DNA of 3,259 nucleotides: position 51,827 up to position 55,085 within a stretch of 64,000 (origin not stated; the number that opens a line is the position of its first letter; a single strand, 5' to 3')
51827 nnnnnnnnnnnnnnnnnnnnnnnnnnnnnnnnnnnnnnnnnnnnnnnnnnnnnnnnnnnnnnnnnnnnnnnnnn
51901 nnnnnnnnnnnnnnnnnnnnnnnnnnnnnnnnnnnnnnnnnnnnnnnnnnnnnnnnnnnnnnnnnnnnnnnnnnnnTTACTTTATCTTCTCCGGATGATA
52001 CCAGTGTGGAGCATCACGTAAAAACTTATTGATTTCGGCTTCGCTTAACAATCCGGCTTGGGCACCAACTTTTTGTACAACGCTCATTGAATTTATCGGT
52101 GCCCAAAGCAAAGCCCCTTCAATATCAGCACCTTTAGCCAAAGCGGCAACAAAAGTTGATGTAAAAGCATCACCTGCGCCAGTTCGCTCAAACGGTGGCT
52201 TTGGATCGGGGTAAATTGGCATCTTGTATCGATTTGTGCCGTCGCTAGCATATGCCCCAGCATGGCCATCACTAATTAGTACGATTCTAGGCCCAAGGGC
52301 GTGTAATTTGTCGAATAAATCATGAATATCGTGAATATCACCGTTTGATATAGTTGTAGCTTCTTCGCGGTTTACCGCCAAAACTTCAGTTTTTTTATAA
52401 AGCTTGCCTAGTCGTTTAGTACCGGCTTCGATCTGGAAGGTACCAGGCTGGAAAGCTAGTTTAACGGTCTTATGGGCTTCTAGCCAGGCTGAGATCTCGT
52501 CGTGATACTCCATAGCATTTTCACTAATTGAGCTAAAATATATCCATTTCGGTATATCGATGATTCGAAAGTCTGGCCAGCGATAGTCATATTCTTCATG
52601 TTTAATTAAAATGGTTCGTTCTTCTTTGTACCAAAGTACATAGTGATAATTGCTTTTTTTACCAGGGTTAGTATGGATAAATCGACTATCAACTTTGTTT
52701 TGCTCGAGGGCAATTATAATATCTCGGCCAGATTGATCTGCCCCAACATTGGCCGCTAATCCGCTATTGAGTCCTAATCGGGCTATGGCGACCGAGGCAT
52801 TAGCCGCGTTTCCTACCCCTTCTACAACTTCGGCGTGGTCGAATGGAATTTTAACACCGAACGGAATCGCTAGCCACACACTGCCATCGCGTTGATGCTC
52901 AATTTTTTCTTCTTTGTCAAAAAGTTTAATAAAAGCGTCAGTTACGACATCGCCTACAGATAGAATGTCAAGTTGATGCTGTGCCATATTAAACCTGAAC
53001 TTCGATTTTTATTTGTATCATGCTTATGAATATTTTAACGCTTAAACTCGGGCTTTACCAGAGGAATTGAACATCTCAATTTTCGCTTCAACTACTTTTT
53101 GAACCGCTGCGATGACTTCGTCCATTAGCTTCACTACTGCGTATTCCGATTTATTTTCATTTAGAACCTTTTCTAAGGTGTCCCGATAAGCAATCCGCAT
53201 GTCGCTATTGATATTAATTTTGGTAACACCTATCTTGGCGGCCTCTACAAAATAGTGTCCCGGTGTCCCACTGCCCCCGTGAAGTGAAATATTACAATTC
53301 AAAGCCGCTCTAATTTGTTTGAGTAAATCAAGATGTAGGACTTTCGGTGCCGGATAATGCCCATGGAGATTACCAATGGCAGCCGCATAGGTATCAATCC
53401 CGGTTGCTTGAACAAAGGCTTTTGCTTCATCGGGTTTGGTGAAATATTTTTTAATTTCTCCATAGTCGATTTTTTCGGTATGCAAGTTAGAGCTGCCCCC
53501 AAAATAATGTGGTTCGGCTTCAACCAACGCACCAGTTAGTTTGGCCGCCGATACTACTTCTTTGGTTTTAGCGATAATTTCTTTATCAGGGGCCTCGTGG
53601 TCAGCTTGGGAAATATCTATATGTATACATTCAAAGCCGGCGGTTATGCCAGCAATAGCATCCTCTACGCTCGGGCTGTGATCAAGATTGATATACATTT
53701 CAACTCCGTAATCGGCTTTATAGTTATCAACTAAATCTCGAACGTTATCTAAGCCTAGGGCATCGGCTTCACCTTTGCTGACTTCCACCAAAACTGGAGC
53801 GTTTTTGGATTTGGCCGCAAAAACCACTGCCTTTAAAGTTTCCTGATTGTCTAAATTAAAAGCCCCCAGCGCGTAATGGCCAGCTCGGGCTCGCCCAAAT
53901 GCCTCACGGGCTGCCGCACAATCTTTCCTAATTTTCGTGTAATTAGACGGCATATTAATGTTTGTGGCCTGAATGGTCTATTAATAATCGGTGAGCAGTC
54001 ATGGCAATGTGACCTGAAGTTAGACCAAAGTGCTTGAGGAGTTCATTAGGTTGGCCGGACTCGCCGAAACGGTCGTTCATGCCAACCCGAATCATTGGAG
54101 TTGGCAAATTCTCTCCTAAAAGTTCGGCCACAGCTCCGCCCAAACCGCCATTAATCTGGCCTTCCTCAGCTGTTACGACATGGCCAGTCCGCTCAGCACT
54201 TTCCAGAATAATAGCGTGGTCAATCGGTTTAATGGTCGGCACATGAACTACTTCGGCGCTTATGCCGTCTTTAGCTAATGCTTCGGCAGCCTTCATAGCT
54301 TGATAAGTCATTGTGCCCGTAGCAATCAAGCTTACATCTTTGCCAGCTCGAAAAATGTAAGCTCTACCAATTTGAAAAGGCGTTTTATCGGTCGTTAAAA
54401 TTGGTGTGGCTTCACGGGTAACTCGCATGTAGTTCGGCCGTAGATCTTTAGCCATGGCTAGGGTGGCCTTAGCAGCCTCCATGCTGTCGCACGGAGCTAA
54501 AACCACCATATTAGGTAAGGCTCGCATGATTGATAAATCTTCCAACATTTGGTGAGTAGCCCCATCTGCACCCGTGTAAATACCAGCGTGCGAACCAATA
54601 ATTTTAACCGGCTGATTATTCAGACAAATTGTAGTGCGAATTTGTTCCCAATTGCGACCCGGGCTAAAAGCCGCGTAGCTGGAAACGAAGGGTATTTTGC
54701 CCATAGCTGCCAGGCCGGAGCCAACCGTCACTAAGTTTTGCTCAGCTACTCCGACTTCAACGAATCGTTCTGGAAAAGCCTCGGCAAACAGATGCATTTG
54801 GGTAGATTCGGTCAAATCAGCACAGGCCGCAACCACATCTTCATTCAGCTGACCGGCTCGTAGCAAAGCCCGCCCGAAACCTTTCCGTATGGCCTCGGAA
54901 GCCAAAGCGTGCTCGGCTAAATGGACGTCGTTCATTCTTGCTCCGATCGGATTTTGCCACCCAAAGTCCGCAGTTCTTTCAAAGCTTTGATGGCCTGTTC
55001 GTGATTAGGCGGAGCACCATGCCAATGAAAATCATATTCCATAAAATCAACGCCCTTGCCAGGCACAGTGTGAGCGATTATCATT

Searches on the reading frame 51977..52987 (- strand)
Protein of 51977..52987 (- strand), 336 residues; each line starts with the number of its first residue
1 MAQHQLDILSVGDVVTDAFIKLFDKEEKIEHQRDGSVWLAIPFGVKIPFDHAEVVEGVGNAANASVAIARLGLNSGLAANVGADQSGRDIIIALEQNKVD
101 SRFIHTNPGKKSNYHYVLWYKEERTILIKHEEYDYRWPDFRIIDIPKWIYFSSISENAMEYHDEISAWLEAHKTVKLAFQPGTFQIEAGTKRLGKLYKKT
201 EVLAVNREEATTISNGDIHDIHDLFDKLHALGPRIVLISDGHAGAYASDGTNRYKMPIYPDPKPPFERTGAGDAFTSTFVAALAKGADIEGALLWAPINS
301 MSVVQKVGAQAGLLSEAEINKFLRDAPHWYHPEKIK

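Call 8: search_protein_families(library=ncbifam, proteins=[window:51977-52987:-], max_evalue=0.00001)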
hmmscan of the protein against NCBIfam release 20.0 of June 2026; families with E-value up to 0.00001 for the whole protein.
window:51977-52987:- (336 aa): 17 families
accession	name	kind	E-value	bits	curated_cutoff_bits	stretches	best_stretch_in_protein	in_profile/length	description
TIGR02152.1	D_ribokin_bact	equivalog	3.4e-23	82.4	299.65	1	57-320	35-297/298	ribokinase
TIGR04382.1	myo_inos_iolC_N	equivalog_domain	2.3e-22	79.7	300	2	191-323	180-309/309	5-dehydro-2-deoxygluconokinase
NF008353.0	PRK11142.1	equivalog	1.4e-16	60.9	341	1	196-325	175-305/307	ribokinase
NF053626.1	RibKinHalex1628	equivalog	1.5e-15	57.5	330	1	175-324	155-292/293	ATP-dependent ribose-1-phosphate kinase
NF040938.1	KDG_KDGal_kin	equivalog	4.9e-15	55.4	400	1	177-324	160-304/305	bifunctional 2-dehydro-3-deoxygluconokinase/2-dehydro-3-deoxygalactonokinase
NF007321.0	PRK09813.1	equivalog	1.5e-14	54.1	247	1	216-309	169-260/261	fructoselysine 6-kinase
TIGR02198.1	rfaE_dom_I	equivalog_domain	1.9e-14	53.5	345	1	195-321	186-312/315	D-glycero-beta-D-manno-heptose-7-phosphate kinase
NF006957.1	PRK09434.1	equivalog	6e-14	52.2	450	1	59-113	28-82/302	fructokinase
NF041332.1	KDG_KDGal_kin_Halo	equivalog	9.8e-13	48.2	440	1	186-324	176-311/320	bifunctional 2-dehydro-3-deoxygluconokinase/2-dehydro-3-deoxygalactonokinase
NF049991.1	TagKinase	equivalog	3e-11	42.7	420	1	188-327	183-319/321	tagatose kinase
TIGR03168.1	1-PFK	subfamily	4.6e-11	42.2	216.4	1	206-314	183-292/305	hexose kinase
NF008454.0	PRK11316.1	equivalog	6.8e-11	41.4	521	0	261-324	252-313/475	bifunctional D-glycero-beta-D-manno-heptose-7-phosphate kinase/D-glycero-beta-D-manno-heptose 1-phosphate adenylyltransferase HldE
TIGR03828.1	pfkB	equivalog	2.3e-10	40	292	1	206-315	183-293/305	1-phosphofructokinase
NF047869.1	myo_kin_aldol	exception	2.3e-09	36.2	600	0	59-111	40-92/586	bifunctional 5-dehydro-2-deoxygluconokinase/5-dehydro-2-deoxyphosphogluconate aldolase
NF041134.1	R1P_kin_Thcocales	equivalog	6.4e-08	32.4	500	1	55-321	33-280/291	ADP-dependent ribose-1-phosphate kinase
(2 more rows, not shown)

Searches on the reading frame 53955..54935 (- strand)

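Call 8: search_protein_families(library=ncbifam, proteins=[window:53955-54935:-], max_evalue=0.00001)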
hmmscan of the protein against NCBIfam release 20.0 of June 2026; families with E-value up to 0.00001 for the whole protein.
window:53955-54935:- (326 aa): 9 families
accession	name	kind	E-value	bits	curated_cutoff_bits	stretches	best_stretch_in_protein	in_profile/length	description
NF004559.0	PRK05899.2-5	equivalog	6.9e-86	288.8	488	1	13-318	317-624/627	transketolase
TIGR00204.1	dxs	equivalog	6.1e-61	206.7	465.95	1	16-313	312-610/616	1-deoxy-D-xylulose-5-phosphate synthase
NF004556.0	PRK05899.2-2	equivalog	4.9e-45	153.9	575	1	15-316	323-636/639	transketolase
NF003933.0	PRK05444.2-2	equivalog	1.4e-40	139.5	395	1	13-314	288-601/606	1-deoxy-D-xylulose-5-phosphate synthase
NF008968.0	PRK12315.1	subfamily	6.8e-39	133.6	510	1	29-311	294-574/582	1-deoxy-D-xylulose-5-phosphate synthase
TIGR00232.1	tktlase_bact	equivalog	9.1e-31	106.9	682.25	1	10-318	345-653/654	transketolase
NF004558.0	PRK05899.2-4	equivalog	1.9e-25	89.3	788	1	31-311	361-643/651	transketolase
NF008854.0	PRK11892.1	equivalog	1.1e-20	73.7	454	1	181-274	323-416/464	pyruvate dehydrogenase complex E1 component subunit beta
NF006667.0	PRK09212.1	subfamily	3.8e-20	72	321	1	136-285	136-292/327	pyruvate dehydrogenase complex E1 component subunit beta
